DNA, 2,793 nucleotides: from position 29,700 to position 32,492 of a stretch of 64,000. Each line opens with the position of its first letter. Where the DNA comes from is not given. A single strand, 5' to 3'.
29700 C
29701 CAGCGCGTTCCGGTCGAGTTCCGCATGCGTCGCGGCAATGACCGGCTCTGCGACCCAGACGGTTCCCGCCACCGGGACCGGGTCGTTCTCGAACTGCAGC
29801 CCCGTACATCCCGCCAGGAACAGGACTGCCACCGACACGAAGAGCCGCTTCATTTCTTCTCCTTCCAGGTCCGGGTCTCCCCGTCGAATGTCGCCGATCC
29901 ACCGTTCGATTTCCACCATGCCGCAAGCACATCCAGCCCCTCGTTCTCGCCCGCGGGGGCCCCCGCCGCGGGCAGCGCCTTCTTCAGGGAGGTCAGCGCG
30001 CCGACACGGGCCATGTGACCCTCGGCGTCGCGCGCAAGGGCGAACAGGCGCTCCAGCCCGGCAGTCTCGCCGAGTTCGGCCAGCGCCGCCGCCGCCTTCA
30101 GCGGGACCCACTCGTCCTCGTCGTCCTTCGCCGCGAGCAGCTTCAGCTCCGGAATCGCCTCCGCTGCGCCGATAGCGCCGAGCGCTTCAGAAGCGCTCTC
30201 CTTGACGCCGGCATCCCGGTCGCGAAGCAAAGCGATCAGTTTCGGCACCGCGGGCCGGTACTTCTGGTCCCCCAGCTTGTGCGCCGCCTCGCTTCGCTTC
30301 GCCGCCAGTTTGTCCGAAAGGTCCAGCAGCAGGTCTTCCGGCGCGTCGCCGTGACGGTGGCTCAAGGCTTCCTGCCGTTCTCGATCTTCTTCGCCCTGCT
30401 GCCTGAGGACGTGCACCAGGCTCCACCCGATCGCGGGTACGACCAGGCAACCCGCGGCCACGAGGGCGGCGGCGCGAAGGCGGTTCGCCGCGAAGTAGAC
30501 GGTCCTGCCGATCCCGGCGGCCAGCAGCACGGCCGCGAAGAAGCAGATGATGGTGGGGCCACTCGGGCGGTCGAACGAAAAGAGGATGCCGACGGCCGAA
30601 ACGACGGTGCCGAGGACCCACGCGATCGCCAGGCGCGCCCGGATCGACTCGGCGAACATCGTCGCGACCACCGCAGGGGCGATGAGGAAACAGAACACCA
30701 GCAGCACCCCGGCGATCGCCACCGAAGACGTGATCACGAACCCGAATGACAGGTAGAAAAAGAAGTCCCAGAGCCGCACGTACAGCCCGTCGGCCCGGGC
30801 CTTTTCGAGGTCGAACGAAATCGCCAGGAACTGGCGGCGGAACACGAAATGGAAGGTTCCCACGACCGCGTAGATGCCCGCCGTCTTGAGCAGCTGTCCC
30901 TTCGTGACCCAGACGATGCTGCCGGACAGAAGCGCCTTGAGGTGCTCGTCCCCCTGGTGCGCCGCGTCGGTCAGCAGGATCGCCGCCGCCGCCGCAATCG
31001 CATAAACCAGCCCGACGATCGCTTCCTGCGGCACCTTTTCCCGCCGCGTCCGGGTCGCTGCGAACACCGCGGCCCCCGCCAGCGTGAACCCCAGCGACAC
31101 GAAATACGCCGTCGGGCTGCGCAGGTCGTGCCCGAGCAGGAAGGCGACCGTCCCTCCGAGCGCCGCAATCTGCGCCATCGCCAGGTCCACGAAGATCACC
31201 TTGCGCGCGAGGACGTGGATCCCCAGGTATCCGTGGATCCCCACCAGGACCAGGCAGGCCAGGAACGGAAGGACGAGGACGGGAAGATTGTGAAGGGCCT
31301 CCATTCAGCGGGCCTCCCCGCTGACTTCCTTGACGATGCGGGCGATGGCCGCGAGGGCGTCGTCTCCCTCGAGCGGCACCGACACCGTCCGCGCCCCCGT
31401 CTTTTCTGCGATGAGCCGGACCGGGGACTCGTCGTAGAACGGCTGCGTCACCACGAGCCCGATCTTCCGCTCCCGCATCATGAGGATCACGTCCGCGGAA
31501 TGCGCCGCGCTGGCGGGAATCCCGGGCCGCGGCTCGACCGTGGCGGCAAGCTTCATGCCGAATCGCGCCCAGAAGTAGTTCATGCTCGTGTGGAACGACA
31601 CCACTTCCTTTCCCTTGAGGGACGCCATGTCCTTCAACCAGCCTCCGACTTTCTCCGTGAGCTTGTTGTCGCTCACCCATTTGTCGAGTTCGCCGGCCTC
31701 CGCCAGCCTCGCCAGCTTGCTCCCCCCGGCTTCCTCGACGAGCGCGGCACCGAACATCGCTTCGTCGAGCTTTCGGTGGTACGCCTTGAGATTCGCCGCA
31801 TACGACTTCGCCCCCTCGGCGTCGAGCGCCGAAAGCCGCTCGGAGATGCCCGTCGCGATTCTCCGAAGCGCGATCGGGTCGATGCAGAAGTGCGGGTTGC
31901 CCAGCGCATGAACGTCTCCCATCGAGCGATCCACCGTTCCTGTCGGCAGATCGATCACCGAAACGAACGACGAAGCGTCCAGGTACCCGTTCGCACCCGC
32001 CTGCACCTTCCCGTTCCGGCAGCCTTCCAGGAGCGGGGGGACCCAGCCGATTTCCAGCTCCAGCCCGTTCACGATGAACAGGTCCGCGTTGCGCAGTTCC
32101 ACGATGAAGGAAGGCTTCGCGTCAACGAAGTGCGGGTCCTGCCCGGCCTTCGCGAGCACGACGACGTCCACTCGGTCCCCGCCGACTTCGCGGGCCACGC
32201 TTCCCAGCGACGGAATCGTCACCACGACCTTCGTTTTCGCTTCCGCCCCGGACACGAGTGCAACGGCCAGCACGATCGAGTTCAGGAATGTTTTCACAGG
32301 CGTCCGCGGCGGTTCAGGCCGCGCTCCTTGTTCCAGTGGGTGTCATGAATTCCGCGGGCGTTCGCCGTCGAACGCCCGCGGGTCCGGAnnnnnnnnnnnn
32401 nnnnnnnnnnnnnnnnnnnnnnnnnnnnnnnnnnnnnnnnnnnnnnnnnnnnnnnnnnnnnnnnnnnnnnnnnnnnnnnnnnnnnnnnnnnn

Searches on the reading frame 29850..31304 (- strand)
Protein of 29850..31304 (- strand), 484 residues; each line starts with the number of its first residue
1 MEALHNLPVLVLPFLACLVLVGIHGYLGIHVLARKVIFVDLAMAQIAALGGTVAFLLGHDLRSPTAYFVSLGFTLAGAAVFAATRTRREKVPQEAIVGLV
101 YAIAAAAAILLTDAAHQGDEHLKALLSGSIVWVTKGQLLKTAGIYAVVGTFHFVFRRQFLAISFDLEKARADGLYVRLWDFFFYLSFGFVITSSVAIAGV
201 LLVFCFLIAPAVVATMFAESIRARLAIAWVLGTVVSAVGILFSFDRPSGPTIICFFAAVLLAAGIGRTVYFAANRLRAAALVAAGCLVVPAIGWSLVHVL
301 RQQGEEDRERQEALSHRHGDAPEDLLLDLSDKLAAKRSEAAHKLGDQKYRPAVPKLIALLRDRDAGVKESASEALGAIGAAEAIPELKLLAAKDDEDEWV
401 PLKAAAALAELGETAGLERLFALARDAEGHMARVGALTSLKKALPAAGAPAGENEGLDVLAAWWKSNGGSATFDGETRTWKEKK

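Call 87: search_protein_families(library=pfam, proteins=[window:29850-31304:-], max_evalue=0.00001)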
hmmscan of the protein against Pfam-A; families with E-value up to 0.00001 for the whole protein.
window:29850-31304:- (484 aa): 3 families
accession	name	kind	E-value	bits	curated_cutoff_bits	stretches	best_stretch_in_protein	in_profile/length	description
PF00950.22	ABC-3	-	2.5e-32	112.8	20.1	1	12-263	7-254/258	ABC 3 transport family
PF13646.12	HEAT_2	-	1.6e-10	41.6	27.7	1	329-397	8-77/88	HEAT repeats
PF01032.23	FecCD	-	3.5e-08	33.3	26.5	1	43-236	79-275/311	FecCD transport family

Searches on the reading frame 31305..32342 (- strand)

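Call 87: search_protein_families(library=pfam, proteins=[window:31305-32342:-], max_evalue=0.00001)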
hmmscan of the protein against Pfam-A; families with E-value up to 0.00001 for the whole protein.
window:31305-32342:- (345 aa): 1 family
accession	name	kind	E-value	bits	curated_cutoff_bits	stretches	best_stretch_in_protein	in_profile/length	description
PF01297.22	ZnuA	-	1.8e-42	146.1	29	2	39-194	1-143/263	Zinc-uptake complex component A periplasmic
